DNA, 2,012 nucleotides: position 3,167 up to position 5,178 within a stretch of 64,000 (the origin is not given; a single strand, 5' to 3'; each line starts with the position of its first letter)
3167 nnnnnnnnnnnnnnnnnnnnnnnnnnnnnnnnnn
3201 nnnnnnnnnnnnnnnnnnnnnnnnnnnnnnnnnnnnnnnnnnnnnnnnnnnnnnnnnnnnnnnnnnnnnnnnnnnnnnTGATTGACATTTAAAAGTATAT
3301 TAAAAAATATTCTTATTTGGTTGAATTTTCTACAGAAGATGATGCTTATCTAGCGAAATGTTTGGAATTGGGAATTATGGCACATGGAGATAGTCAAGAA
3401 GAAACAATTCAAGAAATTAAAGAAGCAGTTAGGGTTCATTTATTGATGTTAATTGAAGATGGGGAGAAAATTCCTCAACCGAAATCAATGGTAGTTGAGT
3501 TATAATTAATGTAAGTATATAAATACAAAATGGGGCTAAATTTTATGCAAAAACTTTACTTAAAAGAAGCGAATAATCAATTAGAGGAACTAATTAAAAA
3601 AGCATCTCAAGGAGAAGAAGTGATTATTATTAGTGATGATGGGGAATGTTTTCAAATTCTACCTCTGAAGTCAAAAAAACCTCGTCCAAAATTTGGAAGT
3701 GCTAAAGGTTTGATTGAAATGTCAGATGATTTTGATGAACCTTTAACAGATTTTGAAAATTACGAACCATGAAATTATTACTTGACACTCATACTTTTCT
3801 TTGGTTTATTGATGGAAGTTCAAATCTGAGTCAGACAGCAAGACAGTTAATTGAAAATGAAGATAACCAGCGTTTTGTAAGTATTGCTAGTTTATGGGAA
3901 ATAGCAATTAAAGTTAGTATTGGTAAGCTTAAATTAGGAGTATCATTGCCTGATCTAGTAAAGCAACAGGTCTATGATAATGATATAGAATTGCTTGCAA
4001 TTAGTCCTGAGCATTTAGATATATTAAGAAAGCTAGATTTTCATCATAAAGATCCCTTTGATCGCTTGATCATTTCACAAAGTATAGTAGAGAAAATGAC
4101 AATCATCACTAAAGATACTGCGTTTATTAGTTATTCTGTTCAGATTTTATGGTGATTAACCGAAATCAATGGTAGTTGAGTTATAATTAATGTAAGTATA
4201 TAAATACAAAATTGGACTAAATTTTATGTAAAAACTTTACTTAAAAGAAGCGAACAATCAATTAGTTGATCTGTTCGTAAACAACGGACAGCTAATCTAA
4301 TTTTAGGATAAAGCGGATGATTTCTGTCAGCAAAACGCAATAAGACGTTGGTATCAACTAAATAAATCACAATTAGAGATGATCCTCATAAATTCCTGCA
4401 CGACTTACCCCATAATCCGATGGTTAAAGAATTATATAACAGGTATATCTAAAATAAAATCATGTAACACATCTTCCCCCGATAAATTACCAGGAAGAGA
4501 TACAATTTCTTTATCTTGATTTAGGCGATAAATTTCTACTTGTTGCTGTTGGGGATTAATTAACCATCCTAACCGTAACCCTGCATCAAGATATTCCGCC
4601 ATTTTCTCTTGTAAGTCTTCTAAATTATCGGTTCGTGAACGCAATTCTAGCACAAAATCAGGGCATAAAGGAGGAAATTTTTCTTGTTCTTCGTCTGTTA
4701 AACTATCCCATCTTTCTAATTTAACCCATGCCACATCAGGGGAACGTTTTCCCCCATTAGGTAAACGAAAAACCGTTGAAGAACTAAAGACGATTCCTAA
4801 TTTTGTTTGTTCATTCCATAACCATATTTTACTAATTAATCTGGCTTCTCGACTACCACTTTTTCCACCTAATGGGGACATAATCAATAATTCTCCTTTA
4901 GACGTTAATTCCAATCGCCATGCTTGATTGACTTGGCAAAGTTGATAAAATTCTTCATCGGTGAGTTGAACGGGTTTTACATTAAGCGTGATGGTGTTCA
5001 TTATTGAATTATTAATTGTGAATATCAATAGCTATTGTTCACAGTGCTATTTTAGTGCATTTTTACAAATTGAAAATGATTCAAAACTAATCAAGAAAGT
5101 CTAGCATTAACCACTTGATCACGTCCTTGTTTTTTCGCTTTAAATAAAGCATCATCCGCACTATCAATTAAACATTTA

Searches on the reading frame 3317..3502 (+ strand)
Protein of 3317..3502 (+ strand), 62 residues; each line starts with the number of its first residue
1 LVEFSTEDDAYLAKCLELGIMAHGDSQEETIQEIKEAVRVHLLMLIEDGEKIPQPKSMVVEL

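Call 3: search_protein_families(library=pfam, proteins=[window:3317-3502:+], max_evalue=1)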
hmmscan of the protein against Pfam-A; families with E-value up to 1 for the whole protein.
window:3317-3502:+ (62 aa): 3 families
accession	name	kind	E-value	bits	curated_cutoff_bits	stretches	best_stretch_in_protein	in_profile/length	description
PF15919.11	HicB_lk_antitox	-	3.4e-06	27.7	27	1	19-58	22-61/123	HicB_like antitoxin of bacterial toxin-antitoxin system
PF24113.1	DUF7387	-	0.00019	22.2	27.9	1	2-42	14-55/85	Family of unknown function (DUF7387)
PF21748.3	UPF0150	-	0.00034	20.9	27.3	1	6-53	16-64/64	UPF0150-like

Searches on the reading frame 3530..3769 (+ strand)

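Call 3: search_protein_families(library=pfam, proteins=[window:3530-3769:+], max_evalue=1)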
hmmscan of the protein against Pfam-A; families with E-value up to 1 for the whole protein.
window:3530-3769:+ (80 aa): 2 families
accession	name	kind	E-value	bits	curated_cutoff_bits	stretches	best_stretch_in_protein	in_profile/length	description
PF10047.15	DUF2281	-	8.5e-07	29.9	26.5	1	48-78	34-64/64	Protein of unknown function (DUF2281)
PF02604.26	PhdYeFM_antitox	-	0.0018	18.5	29.8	1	6-46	1-42/74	Antitoxin Phd_YefM, type II toxin-antitoxin system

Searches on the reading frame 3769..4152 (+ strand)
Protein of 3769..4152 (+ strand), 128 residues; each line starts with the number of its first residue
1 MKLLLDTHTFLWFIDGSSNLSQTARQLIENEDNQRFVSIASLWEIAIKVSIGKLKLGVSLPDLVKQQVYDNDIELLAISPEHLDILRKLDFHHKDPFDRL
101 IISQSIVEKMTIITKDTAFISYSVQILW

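Call 3: search_protein_families(library=pfam, proteins=[window:3769-4152:+], max_evalue=1)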
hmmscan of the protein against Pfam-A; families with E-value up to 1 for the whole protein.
window:3769-4152:+ (128 aa): 1 family
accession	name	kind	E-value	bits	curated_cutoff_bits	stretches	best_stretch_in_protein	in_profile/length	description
PF01850.27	PIN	-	1.1e-15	58.7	23.6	1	4-121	2-116/120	PIN domain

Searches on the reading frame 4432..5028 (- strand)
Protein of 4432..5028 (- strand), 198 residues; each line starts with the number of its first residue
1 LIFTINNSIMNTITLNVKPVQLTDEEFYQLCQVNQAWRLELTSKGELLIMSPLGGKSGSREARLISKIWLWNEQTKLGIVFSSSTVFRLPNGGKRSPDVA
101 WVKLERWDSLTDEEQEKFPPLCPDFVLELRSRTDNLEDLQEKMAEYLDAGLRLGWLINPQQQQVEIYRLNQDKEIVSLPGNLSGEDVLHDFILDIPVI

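Call 3: search_protein_families(library=pfam, proteins=[window:4432-5028:-], max_evalue=1)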
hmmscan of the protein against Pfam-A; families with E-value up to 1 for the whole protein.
window:4432-5028:- (198 aa): 2 families
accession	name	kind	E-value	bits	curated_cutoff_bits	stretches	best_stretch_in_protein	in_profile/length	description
PF05685.18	Uma2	-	8e-48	162.6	27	1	25-195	2-171/172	Putative restriction endonuclease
PF09556.15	RE_HaeIII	-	0.045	13.3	25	1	103-147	155-199/298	HaeIII restriction endonuclease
